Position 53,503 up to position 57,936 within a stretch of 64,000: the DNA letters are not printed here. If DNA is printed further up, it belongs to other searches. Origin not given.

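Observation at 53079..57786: Orphan two-gene module (1377-aa + 167-aa proteins) appended to clpC-radA: the best candidate in this window for an undescribed system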

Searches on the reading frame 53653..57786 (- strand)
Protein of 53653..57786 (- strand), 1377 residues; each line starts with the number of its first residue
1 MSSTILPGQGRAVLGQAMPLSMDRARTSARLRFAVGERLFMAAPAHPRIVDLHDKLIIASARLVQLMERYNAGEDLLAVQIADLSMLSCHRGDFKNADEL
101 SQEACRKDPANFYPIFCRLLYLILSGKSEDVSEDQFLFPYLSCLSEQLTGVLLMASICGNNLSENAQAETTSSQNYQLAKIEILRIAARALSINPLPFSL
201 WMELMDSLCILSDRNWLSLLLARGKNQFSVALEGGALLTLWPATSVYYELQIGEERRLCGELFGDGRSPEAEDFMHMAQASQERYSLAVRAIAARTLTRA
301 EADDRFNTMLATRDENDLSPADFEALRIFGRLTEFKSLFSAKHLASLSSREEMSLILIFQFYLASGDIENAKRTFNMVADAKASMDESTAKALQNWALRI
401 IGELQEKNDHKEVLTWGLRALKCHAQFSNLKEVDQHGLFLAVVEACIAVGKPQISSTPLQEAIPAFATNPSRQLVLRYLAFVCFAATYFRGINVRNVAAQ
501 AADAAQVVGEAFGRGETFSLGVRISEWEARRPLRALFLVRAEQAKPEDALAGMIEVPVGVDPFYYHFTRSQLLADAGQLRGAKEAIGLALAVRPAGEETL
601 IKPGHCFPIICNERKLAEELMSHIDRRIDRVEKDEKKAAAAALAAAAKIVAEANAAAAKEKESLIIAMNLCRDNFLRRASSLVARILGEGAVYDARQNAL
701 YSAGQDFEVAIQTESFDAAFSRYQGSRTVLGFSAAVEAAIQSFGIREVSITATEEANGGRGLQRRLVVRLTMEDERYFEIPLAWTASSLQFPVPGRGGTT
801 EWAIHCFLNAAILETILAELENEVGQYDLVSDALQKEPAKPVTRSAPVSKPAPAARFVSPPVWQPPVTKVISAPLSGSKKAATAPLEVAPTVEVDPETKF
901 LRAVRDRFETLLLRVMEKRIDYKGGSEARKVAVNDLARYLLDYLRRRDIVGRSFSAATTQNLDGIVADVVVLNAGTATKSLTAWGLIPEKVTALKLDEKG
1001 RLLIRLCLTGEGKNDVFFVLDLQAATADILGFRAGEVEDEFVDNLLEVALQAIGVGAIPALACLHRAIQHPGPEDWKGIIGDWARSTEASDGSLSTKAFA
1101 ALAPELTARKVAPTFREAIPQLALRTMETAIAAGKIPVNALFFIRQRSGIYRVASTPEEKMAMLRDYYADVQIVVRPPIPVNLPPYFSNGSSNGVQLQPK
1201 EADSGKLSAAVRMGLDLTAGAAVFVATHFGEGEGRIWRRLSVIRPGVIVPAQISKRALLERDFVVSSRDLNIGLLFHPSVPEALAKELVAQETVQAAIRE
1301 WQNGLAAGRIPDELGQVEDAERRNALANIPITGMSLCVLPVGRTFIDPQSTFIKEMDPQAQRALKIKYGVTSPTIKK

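Call 3: search_protein_families(library=pfam, proteins=[window:53653-57786:-], max_evalue=1)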
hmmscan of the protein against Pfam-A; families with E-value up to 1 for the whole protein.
window:53653-57786:- (1377 aa): 1 family
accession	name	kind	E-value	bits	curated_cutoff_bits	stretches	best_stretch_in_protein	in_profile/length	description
PF07719.23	TPR_2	-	0.23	12.1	27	0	564-594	2-32/34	Tetratricopeptide repeat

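Call 4: search_protein_families(library=ncbifam, proteins=[window:53653-57786:-], max_evalue=1)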
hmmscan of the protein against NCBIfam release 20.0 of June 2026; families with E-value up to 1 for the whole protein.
window:53653-57786:- (1377 aa): 0 families

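Call 5: search_protein_families(library=padloc, proteins=[window:53653-57786:-], max_evalue=1)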
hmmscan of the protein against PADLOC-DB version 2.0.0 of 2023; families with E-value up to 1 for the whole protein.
window:53653-57786:- (1377 aa): 0 families

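Call 6: search_solved_structures(query=window:53653-57786:-, max_evalue=10)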
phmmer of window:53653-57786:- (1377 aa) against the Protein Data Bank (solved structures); distinct sequences matched with E-value up to 10: 3.
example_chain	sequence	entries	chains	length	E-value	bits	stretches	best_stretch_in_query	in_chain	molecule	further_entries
6hxv_A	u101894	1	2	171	0.84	10.4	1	71-152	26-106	Coiled-coil domain-containing protein 61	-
6hxy_A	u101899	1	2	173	0.91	10.3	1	71-152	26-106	Coiled-coil domain-containing protein 61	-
1ytm_A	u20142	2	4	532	1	10.2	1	938-1023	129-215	phosphoenolpyruvate carboxykinase [ATP]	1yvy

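Call 7: find_homologous_proteins(query=window:53653-57786:-, max_evalue=0.001)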
Query window:53653-57786:- (1377 aa): 1 proteins with E <= 0.001 among 8000 candidates.
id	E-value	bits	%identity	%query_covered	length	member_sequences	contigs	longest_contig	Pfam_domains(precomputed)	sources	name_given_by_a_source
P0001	0.0e+0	3048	100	100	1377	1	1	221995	-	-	-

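Call 14: find_encoding_contigs(protein=P0001, flank=10000, max_places=6)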
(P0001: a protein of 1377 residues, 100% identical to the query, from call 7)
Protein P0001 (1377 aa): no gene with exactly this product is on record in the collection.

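Call 20: find_related_loci(query=window:53653-57786:-, collection=metagenome_contigs, flank=10000)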
Query window:53653-57786:- (1377 aa) in metagenome_contigs; peptide patterns used: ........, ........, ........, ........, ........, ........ (x = any residue, [..] = any of these).
50 stretches matched a pattern, but none encodes a relative of the query by tblastn (E <= 1e-3).

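Call 35: search_protein_representatives(protein=window:53656-57255:-)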
Query: 1200 residues. Proteins with E-value up to 0.001 (for the whole library): 3; up to 1e-10: 2; up to 1e-30: 2. The best 3 are listed.
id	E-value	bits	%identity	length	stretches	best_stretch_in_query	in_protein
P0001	0.0e+00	2646.8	100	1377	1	1-1200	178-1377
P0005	1.4e-54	202.0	27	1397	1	8-1190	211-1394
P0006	2.1e-04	35.8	42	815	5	1031-1061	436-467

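Call 38: find_encoding_contigs(protein=P0005, flank=10000)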
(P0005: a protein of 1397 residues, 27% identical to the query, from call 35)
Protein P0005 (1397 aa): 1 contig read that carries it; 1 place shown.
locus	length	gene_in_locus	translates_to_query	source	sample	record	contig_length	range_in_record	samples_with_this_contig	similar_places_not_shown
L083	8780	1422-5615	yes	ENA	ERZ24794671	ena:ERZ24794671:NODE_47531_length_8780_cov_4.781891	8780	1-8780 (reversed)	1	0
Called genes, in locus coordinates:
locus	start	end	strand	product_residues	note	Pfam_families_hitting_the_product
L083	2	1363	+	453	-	?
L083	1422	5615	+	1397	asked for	-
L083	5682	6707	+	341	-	PF02661:Fic, PF13412:HTH_24 (weak)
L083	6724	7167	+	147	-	-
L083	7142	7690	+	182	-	PF04055:Radical_SAM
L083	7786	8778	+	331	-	?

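Call 39: search_protein_families(library=pfam, proteins=[L083:2-1363:+, L083:5682-6707:+, L083:6724-7167:+, L083:7142-7690:+, L083:7786-8778:+], max_evalue=0.01)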
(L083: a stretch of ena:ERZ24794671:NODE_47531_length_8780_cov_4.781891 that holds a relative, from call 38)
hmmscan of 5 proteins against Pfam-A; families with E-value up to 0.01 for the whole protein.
L083:2-1363:+ (453 aa): 6 families
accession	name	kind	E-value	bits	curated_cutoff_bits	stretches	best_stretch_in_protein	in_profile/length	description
PF18074.6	PriA_C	-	1.9e-21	77.1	26.9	1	359-449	1-95/95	Primosomal protein N C-terminal domain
PF00271.37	Helicase_C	-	2.9e-08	34.4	23.5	1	251-315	57-109/110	Helicase conserved C-terminal domain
PF18319.7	Zn_ribbon_PriA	-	4.4e-07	30.2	26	1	172-196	1-25/27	PriA DNA helicase Cys-rich region (CRR) domain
PF00270.35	DEAD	-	0.00058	20.1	26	1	8-90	80-162/167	DEAD/DEAH box helicase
PF07191.17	Zn_ribbon_6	-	0.0068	16.8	25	1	170-208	1-37/67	Double zinc ribbon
PF22191.2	IBR_1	-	0.0071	16.6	27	1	170-195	4-29/47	IBR domain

L083:5682-6707:+ (341 aa): 9 families
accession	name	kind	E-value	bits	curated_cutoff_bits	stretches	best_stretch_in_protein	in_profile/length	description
PF02661.23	Fic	-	3.8e-20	73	24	1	101-204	2-93/93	Fic/DOC family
PF13412.12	HTH_24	-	3.2e-07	30.3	21.9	1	280-323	4-47/48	Winged helix-turn-helix DNA-binding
PF12802.13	MarR_2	-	3.5e-05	24.3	27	1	277-326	3-53/61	MarR family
PF01047.28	MarR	-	0.00037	20.8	24.6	1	277-325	1-49/59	MarR family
PF13784.11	Fic_N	-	0.0044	17.5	26.7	0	50-91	38-78/82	Fic/DOC family N-terminal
PF08280.17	HTH_Mga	-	0.0044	17.4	23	0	280-317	6-43/59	M protein trans-acting positive regulator (MGA) HTH domain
PF08298.17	AAA_PrkA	-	0.0074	15.8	25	1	190-322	37-162/358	PrkA AAA domain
PF04157.22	EAP30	-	0.0076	16.4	26.8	0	240-324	133-216/219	EAP30/Vps36 family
PF13560.12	HTH_31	-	0.0094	16.7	27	0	284-313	5-34/64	Helix-turn-helix domain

L083:6724-7167:+ (147 aa): 1 family
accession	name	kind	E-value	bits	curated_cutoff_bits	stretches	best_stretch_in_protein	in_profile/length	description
PF21016.3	RlmN_N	-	2.5e-07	30.8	24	1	3-61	2-60/60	Ribosomal RNA large subunit methyltransferase N-terminal domain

L083:7142-7690:+ (182 aa): 1 family
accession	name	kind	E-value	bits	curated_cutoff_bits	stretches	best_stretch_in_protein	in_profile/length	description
PF04055.27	Radical_SAM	-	2.1e-08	34.9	29.5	1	1-111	51-157/166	Radical SAM superfamily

L083:7786-8778:+ (331 aa): 0 families

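Call 43: find_homologous_proteins(query=A3, max_evalue=0.01)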
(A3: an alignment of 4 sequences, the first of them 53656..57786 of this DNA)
Query A3 (4 sequences) (1377 aa, profile of the alignment): 1 proteins with E <= 0.01 among 8000 candidates.
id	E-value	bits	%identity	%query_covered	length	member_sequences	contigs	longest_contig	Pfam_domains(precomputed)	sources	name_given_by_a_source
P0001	0.0e+0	2383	100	100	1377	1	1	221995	-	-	-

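Call 49: search_protein_families(library=pfam, proteins=[P0005], max_evalue=0.1)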
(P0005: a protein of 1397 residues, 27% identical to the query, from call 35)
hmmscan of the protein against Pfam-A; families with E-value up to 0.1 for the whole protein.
P0005 (1397 aa): 1 family
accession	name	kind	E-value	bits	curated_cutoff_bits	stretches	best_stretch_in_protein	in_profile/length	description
PF07719.23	TPR_2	-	0.056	14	27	0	110-140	4-34/34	Tetratricopeptide repeat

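Call 50: search_solved_structures(query=A3, max_evalue=10)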
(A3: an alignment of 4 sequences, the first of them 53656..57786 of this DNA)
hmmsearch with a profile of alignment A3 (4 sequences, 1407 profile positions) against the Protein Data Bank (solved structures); distinct sequences matched with E-value up to 10: 3.
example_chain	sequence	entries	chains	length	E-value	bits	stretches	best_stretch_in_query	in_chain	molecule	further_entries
9vj5_R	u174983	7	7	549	0.04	14.6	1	96-232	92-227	Soluble cytochrome b562,5-hydroxytryptamine receptor 1A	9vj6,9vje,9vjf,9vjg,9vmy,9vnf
7e2x_R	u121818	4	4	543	1.3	9.6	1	96-232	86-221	Soluble cytochrome b562,5-hydroxytryptamine receptor 1A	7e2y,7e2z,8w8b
8jt6_R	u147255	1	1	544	1.3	9.6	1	96-232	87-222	Soluble cytochrome b562,5-hydroxytryptamine receptor 1A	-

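Call 52: search_dna_similar(query=window:53653-57786:-, collection=phages, mode=protein, max_evalue=0.001, max_rows=10)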
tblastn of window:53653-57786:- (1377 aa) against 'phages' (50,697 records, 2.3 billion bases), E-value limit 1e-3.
No match.

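Call 53: search_dna_similar(query=window:53653-57786:-, collection=plasmids, mode=protein, max_evalue=0.001, max_rows=10)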
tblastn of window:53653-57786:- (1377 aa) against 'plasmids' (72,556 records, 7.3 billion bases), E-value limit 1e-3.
No match.

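Call 54: find_related_loci(query=A3, collection=viral_contigs, flank=5000)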
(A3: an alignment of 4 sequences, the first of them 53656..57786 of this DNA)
Query A3 (1377 aa) in viral_contigs; peptide patterns used: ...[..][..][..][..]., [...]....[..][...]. (x = any residue, [..] = any of these).
103 stretches matched a pattern, but none encodes a relative of the query by tblastn (E <= 1e-3).

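Call 63: predict_structure(alignment_id=A5)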
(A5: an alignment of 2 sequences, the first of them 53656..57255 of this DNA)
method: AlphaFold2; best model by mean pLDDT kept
length: 1200 residues; sequences in the alignment: 2
mean_pLDDT: 38.4   pTM: 0.27
mean pLDDT of the five models: 38.4, 37.3, 36.2, 32.1, 31.0
residues with pLDDT >= 90: 0; 70-90: 4; 50-70: 136; < 50: 1060
segments of 3 or more residues with pLDDT < 50: 1-126, 136-154, 163-165, 167-173, 206-402, 404-406, 408-447, 457-543, 547-552, 554-569, 579-585, 597-602, 604-882, 957-980, 985-989, 991-1111, 1113-1200
pLDDT, mean of each block of 10 residues (from residue 1): 30 31 32 31 33 31 30 33 36 36 35 34 49 51 47 51 48 48 52 60 51 46 43 41 44 36 36 31 36 36 35 32 37 33 30 31 32 33 38 40 45 45 34 40 47 49 37 39 33 31 31 34 35 38 48 44 44 51 48 49 41 28 35 38 35 33 28 27 28 26 25 32 38 38 35 36 35 30 30 29 37 39 41 41 44 41 44 43 55 60 64 51 67 56 52 47 34 37 48 33 25 25 31 32 31 30 34 31 34 39 41 45 43 37 34 29 26 33 37 32
secondary structure, 60 per line:
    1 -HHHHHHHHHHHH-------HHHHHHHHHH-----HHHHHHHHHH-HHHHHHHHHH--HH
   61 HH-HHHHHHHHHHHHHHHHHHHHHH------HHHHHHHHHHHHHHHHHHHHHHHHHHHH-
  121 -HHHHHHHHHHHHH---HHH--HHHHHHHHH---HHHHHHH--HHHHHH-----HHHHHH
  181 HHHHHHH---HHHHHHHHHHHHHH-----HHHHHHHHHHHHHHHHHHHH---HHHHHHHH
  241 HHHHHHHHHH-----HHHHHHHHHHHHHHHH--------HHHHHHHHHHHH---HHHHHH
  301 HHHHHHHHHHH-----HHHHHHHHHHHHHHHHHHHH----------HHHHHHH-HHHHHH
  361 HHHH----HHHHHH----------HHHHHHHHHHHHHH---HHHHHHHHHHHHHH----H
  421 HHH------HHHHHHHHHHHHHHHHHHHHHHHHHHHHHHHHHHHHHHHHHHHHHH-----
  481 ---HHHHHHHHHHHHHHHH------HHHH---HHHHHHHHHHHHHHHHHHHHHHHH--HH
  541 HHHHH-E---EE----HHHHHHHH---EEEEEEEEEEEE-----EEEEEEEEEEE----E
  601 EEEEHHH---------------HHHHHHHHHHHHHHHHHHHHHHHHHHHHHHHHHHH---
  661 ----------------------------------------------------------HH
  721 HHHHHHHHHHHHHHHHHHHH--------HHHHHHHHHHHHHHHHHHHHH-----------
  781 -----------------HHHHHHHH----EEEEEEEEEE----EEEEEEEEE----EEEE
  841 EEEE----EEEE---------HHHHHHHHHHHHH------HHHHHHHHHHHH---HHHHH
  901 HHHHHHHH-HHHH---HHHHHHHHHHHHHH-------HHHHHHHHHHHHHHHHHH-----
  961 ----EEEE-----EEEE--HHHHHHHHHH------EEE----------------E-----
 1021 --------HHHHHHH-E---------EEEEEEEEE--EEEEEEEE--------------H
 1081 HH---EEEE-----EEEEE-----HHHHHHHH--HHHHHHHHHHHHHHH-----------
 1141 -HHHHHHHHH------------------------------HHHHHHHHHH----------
elements in order (helices of 4 or more, strands of 3 or more residues): H2-13 H21-30 H36-45 H47-56 H59-62 H64-85 H92-119 H122-134 H143-151 H155-161 H164-169 H175-187 H191-204 H210-229 H233-250 H256-271 H280-291 H295-311 H317-336 H347-353 H355-364 H369-374 H385-398 H402-415 H420-423 H430-475 H484-499 H506-509 H513-536 H539-545 H557-564 E568-579 E585-595 E600-604 H623-657 H719-740 H749-769 H798-805 E810-819 E824-832 E837-844 E849-852 H862-874 H881-892 H896-908 H910-913 H917-930 H938-955 E965-968 E974-977 H980-989 E996-998 H1029-1035 E1047-1055 E1058-1065 E1086-1089 E1095-1099 H1105-1112 H1115-1129 H1142-1150 H1181-1190
